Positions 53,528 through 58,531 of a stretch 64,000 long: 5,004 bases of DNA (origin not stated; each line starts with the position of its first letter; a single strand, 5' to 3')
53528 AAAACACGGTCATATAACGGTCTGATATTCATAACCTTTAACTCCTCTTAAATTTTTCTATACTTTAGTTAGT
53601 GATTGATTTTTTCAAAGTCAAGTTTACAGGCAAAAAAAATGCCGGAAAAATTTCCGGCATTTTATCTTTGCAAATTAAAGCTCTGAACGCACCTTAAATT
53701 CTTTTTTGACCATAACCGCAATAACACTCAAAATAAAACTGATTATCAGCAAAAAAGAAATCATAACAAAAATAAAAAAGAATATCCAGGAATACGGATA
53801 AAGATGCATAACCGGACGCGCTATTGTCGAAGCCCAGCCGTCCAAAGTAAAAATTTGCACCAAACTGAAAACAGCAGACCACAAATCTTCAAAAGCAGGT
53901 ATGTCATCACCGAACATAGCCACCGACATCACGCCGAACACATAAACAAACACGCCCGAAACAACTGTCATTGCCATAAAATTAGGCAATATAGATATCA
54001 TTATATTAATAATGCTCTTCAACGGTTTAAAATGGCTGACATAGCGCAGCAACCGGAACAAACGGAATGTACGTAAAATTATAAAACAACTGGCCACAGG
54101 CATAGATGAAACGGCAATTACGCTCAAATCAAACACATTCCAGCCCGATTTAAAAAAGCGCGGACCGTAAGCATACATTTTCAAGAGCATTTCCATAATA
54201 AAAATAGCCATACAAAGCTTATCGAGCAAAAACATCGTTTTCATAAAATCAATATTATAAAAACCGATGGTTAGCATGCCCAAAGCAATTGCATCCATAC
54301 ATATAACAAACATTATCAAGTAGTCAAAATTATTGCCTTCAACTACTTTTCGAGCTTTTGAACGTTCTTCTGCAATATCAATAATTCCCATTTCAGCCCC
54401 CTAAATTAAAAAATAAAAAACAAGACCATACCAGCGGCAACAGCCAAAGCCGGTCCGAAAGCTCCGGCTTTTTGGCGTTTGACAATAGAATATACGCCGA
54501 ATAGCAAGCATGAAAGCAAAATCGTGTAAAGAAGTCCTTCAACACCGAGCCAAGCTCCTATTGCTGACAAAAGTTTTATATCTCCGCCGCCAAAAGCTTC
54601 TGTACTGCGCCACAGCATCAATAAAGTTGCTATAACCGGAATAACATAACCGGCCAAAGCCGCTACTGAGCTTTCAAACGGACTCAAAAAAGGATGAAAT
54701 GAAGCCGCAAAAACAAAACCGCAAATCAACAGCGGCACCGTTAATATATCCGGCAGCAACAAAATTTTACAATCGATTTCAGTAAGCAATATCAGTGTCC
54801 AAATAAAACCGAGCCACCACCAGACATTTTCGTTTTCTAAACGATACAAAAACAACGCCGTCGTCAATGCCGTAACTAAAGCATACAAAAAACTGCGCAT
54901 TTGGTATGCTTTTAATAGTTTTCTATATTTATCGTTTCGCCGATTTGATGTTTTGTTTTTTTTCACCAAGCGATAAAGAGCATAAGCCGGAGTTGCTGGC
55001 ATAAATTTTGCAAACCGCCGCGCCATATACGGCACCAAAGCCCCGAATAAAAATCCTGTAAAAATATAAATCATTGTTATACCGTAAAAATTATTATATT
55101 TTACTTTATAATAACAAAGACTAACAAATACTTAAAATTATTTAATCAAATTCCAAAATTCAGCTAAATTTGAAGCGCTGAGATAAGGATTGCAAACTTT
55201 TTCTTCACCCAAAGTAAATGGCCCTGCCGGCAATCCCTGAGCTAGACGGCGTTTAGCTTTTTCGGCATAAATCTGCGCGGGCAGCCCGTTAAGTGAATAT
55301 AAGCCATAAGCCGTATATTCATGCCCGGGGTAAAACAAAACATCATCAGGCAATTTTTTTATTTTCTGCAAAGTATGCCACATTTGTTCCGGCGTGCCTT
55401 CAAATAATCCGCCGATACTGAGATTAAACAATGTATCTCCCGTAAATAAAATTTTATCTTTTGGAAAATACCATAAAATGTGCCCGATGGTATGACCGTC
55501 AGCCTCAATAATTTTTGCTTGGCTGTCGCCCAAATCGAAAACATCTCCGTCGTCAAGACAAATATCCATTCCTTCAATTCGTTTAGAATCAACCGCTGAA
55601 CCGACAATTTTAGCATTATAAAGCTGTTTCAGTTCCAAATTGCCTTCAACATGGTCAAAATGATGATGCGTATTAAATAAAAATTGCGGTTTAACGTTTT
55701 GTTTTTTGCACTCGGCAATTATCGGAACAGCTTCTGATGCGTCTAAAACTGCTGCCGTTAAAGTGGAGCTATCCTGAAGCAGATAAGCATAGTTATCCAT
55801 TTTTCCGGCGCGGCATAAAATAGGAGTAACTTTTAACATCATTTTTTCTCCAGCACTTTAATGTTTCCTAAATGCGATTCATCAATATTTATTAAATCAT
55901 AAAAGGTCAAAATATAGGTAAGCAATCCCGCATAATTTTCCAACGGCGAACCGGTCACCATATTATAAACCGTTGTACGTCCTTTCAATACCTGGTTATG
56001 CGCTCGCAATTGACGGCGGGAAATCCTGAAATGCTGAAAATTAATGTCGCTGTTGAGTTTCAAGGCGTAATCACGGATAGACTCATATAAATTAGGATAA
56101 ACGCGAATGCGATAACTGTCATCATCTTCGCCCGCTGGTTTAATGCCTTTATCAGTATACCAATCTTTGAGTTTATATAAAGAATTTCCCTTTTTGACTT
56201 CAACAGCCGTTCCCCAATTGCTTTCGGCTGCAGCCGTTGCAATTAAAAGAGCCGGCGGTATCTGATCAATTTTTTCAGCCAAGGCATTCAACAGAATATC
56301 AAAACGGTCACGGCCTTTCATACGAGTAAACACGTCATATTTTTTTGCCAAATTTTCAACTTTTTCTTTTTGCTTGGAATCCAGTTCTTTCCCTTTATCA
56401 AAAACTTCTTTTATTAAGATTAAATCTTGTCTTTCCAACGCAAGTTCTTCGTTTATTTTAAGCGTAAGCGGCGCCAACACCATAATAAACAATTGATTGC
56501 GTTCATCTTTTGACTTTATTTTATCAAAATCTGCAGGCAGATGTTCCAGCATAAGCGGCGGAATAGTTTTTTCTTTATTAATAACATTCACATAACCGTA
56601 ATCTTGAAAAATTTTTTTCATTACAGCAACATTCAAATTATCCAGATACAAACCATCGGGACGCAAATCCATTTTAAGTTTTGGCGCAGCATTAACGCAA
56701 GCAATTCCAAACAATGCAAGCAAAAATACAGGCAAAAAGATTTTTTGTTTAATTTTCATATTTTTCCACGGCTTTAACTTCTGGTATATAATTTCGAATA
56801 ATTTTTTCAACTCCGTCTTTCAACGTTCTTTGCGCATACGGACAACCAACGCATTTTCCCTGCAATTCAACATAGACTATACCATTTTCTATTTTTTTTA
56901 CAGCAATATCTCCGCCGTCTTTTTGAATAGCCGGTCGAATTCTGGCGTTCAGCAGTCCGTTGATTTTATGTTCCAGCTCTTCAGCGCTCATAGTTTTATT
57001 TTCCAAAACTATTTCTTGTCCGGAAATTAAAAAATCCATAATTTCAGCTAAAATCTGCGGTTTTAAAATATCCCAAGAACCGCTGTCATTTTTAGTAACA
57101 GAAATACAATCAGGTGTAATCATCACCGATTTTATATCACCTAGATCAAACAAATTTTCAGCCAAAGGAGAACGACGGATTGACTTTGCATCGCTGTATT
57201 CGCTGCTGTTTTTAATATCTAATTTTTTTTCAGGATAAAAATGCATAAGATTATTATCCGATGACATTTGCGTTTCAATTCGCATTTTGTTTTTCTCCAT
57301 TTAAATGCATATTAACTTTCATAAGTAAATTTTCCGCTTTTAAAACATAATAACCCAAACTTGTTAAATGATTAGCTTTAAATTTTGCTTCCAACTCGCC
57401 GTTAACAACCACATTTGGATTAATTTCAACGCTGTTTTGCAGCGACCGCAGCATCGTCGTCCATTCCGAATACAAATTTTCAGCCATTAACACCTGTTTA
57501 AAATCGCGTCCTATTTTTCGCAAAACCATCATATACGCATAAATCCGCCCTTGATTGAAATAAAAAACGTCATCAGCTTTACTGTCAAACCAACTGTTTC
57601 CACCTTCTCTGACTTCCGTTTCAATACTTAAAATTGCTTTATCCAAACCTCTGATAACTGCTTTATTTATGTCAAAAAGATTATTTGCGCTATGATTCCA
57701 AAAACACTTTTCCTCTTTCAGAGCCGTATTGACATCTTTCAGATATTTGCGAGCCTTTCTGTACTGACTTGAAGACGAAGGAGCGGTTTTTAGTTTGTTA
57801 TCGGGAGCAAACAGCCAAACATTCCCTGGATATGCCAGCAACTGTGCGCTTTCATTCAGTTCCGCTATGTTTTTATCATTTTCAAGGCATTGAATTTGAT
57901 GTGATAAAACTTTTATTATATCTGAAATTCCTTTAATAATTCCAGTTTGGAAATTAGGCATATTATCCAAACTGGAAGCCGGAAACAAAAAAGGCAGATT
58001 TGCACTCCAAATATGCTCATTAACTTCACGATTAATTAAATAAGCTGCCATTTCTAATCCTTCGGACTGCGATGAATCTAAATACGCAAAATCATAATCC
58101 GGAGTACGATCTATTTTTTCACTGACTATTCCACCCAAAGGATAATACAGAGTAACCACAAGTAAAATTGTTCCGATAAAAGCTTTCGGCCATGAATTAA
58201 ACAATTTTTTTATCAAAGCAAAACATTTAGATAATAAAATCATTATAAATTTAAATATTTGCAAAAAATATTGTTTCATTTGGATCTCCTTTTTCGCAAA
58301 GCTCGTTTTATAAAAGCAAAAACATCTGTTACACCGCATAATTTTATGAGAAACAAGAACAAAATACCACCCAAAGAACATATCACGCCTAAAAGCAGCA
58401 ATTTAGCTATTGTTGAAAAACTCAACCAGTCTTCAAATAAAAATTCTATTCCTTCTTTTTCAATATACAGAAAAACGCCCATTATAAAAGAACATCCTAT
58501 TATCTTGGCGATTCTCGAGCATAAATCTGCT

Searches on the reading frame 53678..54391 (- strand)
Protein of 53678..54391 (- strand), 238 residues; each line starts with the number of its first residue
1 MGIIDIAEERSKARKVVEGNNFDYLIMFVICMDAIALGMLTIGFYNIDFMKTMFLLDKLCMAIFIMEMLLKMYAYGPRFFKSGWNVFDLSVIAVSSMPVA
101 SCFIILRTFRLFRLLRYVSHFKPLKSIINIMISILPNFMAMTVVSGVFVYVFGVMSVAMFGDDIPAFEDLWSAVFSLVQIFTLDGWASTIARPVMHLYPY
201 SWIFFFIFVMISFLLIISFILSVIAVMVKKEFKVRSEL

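Call 24: search_protein_families(library=pfam, proteins=[window:53678-54391:-], max_evalue=0.001)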
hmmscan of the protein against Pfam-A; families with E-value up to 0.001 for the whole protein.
window:53678-54391:- (238 aa): 2 families
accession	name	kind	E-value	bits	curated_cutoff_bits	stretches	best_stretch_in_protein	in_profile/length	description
PF00520.37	Ion_trans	-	1.4e-32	113.3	25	1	21-228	3-233/241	Ion transport protein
PF08016.18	PKD_channel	-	1.1e-05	25.5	22.4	1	99-224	99-218/225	Polycystin cation channel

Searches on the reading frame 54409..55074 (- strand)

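Call 24: search_protein_families(library=pfam, proteins=[window:54409-55074:-], max_evalue=0.001)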
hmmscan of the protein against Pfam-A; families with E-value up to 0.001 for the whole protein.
window:54409-55074:- (222 aa): 1 family
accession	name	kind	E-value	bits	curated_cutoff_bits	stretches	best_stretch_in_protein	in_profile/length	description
PF01478.23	Peptidase_A24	-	1.1e-19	71.2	26.5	1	90-197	3-104/104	Type IV leader peptidase family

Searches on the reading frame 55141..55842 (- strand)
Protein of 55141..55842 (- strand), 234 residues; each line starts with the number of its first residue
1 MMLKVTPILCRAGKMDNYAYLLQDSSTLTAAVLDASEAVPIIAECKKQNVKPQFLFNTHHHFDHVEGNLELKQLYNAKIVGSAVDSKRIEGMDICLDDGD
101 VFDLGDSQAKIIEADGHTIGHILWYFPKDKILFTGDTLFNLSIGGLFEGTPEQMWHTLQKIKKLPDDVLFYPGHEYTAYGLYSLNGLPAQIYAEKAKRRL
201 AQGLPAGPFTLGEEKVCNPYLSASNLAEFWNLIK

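Call 24: search_protein_families(library=pfam, proteins=[window:55141-55842:-], max_evalue=0.001)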
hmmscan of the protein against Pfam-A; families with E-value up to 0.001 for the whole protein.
window:55141-55842:- (234 aa): 2 families
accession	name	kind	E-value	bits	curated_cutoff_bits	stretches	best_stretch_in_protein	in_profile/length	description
PF00753.33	Lactamase_B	-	1.6e-19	71.1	22.7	1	46-174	38-196/196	Metallo-beta-lactamase superfamily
PF16123.11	HAGH_C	-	0.00023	21.9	25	1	190-224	21-55/83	Hydroxyacylglutathione hydrolase C-terminus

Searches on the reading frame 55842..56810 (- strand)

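Call 24: search_protein_families(library=pfam, proteins=[window:55842-56810:-], max_evalue=0.001)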
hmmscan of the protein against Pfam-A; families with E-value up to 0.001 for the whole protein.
window:55842-56810:- (323 aa): 1 family
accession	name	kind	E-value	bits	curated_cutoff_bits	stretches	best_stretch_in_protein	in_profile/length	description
PF01832.25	Glucosaminidase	-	9.2e-09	36.5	30.2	1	179-260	8-87/123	Mannosyl-glycoprotein endo-beta-N-acetylglucosaminidase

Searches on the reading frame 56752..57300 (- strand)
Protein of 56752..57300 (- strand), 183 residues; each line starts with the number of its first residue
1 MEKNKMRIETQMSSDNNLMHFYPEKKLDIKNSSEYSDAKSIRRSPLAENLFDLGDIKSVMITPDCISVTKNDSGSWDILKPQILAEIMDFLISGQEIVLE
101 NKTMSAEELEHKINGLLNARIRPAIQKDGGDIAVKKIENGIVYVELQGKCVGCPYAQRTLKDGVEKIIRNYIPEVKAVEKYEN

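Call 24: search_protein_families(library=pfam, proteins=[window:56752-57300:-], max_evalue=0.001)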
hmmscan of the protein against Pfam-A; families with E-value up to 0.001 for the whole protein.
window:56752-57300:- (183 aa): 2 families
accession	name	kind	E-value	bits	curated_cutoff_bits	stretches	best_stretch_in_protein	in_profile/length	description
PF01106.22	NifU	-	1.9e-25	89.2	27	1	113-179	1-67/67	NifU-like domain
PF08712.16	Nfu_N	-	5.2e-19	68.5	27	1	8-94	1-88/88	Scaffold protein Nfu/NifU N terminal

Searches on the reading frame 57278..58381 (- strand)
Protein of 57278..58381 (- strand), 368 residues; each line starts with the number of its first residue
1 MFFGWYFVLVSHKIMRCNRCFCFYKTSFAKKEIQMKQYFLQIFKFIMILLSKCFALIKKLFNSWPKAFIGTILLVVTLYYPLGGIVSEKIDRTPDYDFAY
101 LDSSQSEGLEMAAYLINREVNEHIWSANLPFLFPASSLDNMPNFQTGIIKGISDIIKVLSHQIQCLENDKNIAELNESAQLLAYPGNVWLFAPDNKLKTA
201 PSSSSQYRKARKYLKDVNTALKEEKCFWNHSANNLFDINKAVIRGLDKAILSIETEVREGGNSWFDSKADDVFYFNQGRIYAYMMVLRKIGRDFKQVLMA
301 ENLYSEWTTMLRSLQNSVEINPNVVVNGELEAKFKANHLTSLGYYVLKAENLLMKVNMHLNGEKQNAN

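Call 24: search_protein_families(library=pfam, proteins=[window:57278-58381:-], max_evalue=0.001)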
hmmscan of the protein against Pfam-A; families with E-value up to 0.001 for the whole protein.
window:57278-58381:- (368 aa): 1 family
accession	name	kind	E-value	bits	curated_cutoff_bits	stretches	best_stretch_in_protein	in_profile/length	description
PF10095.14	DUF2333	-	1.8e-11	44.1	22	1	263-351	232-318/330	Uncharacterized protein conserved in bacteria (DUF2333)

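Call 54: search_protein_families(library=ncbifam, proteins=[window:57278-58381:-], max_evalue=0.01)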
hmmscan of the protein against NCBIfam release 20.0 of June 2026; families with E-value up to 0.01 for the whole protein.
window:57278-58381:- (368 aa): 0 families
